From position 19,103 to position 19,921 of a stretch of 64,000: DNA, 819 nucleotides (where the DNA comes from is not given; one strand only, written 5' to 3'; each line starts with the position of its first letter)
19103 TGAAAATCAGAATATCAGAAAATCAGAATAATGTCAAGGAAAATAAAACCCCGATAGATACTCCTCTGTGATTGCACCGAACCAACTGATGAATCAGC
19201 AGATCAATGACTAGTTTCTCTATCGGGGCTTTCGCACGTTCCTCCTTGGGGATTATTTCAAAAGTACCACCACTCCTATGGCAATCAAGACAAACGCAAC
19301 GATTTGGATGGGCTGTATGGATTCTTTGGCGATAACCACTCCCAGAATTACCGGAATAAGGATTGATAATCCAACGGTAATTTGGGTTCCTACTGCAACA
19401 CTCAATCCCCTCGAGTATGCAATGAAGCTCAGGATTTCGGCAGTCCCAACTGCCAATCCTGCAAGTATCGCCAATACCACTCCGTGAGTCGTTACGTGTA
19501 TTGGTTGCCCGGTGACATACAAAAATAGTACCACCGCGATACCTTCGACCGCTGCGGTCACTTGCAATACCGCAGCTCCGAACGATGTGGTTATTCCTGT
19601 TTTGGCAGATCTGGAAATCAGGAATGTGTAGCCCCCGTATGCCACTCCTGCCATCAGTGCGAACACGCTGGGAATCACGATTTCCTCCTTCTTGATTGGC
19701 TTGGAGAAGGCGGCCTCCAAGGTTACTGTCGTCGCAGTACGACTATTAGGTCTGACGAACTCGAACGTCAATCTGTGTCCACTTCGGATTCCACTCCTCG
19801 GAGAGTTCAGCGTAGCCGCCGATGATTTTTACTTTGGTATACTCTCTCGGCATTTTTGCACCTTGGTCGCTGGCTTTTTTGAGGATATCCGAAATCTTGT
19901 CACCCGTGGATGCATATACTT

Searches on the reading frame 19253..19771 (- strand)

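Call 51: search_protein_families(library=pfam, max_evalue=0.001, proteins=[window:19253-19771:-])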
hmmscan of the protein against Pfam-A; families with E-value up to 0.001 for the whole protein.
window:19253-19771:- (172 aa): 1 family
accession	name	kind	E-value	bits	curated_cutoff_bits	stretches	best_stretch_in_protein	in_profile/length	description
PF00892.27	EamA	-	0.0001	23.1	28.2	1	36-171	5-134/135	EamA-like transporter family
